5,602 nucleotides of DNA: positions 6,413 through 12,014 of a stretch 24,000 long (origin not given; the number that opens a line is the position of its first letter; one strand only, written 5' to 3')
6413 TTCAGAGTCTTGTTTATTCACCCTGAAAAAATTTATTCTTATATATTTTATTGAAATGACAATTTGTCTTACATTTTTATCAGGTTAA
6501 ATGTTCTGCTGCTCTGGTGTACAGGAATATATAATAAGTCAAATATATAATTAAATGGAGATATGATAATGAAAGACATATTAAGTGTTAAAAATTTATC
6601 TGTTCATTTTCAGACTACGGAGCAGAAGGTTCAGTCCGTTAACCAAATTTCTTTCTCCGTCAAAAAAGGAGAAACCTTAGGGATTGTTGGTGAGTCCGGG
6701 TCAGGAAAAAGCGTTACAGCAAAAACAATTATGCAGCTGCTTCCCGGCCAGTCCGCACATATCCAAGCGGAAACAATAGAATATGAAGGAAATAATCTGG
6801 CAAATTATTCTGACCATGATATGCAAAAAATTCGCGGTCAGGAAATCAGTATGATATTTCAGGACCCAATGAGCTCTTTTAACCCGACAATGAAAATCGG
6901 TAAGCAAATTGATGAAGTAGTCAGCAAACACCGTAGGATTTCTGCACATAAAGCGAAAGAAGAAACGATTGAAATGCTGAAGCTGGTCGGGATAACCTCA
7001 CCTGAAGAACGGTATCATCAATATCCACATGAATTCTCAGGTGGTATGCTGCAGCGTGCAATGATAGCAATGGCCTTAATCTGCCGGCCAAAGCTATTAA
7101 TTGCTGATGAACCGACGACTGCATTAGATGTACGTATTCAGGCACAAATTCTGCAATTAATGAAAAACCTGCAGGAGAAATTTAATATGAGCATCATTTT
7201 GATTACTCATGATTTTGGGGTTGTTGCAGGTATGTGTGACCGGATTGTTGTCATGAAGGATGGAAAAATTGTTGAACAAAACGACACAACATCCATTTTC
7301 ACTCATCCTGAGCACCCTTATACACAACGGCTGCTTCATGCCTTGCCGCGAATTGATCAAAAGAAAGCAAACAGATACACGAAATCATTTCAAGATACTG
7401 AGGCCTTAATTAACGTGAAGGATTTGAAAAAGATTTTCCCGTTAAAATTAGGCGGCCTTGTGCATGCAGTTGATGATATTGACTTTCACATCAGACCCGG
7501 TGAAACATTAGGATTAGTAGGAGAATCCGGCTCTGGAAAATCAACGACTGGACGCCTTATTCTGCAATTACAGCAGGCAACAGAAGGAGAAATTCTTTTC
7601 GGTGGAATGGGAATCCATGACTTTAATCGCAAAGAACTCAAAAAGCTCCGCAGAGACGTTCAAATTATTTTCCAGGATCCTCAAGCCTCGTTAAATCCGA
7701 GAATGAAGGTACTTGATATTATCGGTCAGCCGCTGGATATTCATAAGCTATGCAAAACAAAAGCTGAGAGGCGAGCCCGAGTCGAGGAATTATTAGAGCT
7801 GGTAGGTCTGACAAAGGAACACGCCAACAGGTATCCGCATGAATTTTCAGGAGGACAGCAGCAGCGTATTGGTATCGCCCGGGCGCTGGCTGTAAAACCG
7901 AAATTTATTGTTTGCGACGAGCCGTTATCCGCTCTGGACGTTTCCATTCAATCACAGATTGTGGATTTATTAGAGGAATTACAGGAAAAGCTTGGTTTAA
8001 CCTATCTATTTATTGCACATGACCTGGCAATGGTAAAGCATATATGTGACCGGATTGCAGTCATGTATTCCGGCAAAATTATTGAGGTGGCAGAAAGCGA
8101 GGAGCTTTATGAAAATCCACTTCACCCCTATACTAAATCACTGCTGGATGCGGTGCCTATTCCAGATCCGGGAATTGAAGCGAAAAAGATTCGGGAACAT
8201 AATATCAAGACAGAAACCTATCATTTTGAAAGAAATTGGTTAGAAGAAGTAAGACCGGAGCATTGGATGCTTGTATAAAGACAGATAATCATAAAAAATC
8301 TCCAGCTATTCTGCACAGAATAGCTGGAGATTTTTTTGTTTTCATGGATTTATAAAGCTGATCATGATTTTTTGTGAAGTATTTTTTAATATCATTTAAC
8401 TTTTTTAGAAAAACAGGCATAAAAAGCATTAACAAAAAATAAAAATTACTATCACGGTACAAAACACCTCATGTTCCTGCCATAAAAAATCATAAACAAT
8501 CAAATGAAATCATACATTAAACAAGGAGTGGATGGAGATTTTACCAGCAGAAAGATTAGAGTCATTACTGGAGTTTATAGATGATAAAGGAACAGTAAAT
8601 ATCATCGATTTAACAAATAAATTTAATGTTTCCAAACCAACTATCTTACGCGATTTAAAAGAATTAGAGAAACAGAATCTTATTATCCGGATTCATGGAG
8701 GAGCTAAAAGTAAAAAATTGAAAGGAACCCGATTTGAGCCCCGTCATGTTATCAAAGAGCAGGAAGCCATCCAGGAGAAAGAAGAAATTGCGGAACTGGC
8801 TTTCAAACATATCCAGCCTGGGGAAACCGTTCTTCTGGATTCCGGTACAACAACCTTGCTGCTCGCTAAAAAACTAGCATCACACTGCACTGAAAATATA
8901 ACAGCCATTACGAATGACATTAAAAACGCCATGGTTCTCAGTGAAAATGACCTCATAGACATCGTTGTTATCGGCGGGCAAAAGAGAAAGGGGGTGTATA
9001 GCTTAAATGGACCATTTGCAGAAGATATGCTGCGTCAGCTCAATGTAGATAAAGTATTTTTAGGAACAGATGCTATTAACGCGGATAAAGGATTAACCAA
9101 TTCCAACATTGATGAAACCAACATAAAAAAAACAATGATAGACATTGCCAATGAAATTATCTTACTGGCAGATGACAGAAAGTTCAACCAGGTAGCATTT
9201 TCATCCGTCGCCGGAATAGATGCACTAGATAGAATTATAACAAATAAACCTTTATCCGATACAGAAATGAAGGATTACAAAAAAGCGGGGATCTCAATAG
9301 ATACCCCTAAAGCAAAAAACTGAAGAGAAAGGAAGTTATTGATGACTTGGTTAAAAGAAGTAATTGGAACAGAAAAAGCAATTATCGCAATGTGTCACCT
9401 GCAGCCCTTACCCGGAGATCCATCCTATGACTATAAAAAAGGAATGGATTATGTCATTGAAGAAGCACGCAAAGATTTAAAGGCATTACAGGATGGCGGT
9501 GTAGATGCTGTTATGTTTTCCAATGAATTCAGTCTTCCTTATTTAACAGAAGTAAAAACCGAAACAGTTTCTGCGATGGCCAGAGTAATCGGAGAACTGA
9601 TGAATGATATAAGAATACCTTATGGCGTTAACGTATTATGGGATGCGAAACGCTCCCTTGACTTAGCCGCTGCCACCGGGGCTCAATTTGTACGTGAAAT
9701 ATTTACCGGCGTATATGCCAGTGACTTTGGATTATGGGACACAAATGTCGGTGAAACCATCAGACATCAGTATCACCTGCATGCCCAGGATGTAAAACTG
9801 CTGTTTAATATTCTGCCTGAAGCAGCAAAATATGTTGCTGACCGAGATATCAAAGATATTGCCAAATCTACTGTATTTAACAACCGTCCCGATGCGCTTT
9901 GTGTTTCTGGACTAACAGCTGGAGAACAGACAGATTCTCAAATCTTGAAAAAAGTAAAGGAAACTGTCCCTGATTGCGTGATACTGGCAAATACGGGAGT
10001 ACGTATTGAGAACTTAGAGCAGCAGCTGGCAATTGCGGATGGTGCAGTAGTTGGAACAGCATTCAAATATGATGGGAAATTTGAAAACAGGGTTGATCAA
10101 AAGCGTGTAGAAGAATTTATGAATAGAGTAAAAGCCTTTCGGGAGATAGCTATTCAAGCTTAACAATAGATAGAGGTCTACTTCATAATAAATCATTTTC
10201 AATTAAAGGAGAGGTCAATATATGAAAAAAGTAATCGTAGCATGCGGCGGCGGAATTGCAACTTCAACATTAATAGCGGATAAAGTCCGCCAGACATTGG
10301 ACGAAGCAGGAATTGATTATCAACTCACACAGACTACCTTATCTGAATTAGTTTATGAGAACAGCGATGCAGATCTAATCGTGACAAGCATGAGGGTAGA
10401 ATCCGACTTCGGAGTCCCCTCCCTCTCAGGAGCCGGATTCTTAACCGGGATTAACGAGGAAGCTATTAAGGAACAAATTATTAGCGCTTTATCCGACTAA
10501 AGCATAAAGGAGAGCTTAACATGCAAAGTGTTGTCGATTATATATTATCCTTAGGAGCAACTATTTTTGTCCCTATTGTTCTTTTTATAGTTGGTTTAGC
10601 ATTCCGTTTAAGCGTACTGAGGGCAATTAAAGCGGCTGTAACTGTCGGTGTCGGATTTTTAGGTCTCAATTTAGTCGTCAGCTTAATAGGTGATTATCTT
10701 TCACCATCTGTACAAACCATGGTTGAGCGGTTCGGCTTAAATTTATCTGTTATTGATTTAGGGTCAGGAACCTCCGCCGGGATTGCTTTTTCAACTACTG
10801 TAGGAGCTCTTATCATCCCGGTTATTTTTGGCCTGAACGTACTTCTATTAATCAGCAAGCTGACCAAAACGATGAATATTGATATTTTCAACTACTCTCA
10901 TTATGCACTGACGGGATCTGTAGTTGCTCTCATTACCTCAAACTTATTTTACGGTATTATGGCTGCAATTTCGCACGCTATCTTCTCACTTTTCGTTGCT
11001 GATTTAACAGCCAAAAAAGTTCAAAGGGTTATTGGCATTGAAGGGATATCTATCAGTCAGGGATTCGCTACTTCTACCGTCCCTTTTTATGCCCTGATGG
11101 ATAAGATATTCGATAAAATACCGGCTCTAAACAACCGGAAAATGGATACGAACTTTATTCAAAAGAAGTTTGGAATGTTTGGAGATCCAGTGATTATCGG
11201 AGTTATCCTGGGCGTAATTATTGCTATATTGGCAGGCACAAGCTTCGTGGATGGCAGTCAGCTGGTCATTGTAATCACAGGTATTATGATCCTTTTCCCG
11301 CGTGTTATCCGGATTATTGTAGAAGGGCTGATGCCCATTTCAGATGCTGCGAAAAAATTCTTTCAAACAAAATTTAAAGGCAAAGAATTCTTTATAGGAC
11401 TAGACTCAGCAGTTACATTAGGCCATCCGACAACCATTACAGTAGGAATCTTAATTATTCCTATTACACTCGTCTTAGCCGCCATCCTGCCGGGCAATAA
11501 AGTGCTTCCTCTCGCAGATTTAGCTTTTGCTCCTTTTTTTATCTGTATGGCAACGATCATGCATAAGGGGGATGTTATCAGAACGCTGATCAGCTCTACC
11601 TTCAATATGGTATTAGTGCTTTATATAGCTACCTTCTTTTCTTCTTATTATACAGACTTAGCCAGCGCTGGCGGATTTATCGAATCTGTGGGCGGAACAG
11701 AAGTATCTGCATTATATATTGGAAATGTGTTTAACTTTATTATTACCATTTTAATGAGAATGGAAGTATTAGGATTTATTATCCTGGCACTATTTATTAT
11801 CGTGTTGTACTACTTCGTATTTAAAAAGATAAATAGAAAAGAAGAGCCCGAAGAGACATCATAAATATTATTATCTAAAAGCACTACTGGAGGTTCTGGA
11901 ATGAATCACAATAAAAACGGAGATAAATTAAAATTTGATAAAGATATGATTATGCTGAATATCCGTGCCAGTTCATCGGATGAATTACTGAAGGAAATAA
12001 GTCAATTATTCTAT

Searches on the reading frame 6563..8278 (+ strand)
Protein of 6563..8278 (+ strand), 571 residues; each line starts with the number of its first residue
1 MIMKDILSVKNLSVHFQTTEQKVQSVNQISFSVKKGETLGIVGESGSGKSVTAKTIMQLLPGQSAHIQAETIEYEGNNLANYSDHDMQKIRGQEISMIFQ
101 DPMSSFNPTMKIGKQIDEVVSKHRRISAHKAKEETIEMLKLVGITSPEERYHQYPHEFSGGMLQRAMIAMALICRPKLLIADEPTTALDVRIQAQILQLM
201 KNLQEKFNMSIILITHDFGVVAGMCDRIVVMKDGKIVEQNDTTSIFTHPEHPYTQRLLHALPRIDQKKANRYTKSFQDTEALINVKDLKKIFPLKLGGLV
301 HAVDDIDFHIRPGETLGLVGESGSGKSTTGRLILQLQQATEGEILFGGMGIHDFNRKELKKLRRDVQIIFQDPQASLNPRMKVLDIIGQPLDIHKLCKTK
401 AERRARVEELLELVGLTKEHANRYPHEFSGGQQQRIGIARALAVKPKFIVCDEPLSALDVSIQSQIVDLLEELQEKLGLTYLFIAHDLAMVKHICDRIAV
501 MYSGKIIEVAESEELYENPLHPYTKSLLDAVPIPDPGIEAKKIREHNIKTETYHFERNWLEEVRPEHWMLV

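Call 15: search_protein_families(library=pfam, proteins=[window:6563-8278:+], max_evalue=0.01)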
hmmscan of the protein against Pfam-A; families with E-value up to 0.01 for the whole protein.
window:6563-8278:+ (571 aa): 25 families
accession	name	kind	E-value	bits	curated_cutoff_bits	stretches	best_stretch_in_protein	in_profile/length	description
PF00005.33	ABC_tran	-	9e-67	224.3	25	2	304-455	2-136/137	ABC transporter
PF08352.17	oligo_HPY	-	3.3e-19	69.5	27.1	2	507-549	1-44/65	Oligopeptide/dipeptide transporter, C-terminal region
PF13304.12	AAA_21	-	8e-15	56.1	27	1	107-218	198-300/304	AAA domain, putative AbiEii toxin, Type IV TA system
PF02463.25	SMC_N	-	9.4e-15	55.1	40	2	28-230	17-210/220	RecF/RecN/SMC N terminal domain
PF13401.12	AAA_22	-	5.7e-09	36.8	27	1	41-214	10-121/130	AAA domain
PF13555.12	AAA_29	-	3.8e-06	27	27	0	304-328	13-37/61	P-loop containing region of AAA domain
PF13191.12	AAA_16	-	1.9e-05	25.7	32.6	0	37-69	25-58/167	AAA ATPase domain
PF01935.23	DUF87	-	1.9e-05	25.3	23.2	0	39-60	26-47/220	Helicase HerA, central domain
PF00004.35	AAA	-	0.0001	23.2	21.2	0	41-91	3-47/131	ATPase family associated with various cellular activities (AAA)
PF00006.31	ATP-synt_ab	-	0.00027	21.1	29.5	0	31-59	9-37/213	ATP synthase alpha/beta family, nucleotide-binding domain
PF00485.24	PRK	-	0.00056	20.2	22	0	39-72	2-36/196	Phosphoribulokinase / Uridine kinase family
PF00158.32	Sigma54_activat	-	0.00061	19.9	20.2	0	22-63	8-49/168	Sigma-54 interaction domain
PF03193.22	RsgA_GTPase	-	0.00084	19.6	30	0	305-344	99-137/174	RsgA GTPase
PF20720.3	nSTAND3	-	0.0011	19.2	27.2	0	33-62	14-43/155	Novel STAND NTPase 3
PF05621.17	TniB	-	0.0012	18.7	22.4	0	165-214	109-160/189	Bacterial TniB protein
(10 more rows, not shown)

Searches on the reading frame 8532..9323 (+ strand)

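Call 15: search_protein_families(library=pfam, proteins=[window:8532-9323:+], max_evalue=0.01)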
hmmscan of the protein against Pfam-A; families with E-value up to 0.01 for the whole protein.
window:8532-9323:+ (263 aa): 7 families
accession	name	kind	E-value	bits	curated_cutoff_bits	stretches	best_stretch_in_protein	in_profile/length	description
PF00455.28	DeoRC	-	4e-48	163.8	31.8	1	80-238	3-159/160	DeoR C terminal sensor domain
PF08220.18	HTH_DeoR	-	2.7e-16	59.5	21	1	8-61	1-54/57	DeoR-like helix-turn-helix domain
PF01047.28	MarR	-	1.3e-06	28.6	24.6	1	12-54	8-50/59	MarR family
PF08279.18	HTH_11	-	3.9e-06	27.1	25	1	8-52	1-46/55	HTH domain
PF13412.12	HTH_24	-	0.00061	19.8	21.9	1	12-51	8-47/48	Winged helix-turn-helix DNA-binding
PF12802.13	MarR_2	-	0.0013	19.3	27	1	12-54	10-53/61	MarR family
PF01022.26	HTH_5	-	0.0088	16.3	22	0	26-51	20-45/47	Bacterial regulatory protein, arsR family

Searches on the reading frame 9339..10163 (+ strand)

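Call 15: search_protein_families(library=pfam, proteins=[window:9339-10163:+], max_evalue=0.01)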
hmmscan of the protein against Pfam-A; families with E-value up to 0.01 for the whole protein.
window:9339-10163:+ (274 aa): 1 family
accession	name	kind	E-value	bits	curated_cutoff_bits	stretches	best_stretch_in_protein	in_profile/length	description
PF03437.21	BtpA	-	2.2e-95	319.4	30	1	11-265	1-253/254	BtpA family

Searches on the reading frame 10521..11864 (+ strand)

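Call 15: search_protein_families(library=pfam, proteins=[window:10521-11864:+], max_evalue=0.01)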
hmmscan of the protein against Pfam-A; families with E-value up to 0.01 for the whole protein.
window:10521-11864:+ (447 aa): 1 family
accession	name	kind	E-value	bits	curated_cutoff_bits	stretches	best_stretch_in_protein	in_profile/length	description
PF03611.19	EIIC-GAT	-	3.4e-71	240.8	24.2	1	7-384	1-388/394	PTS system sugar-specific permease component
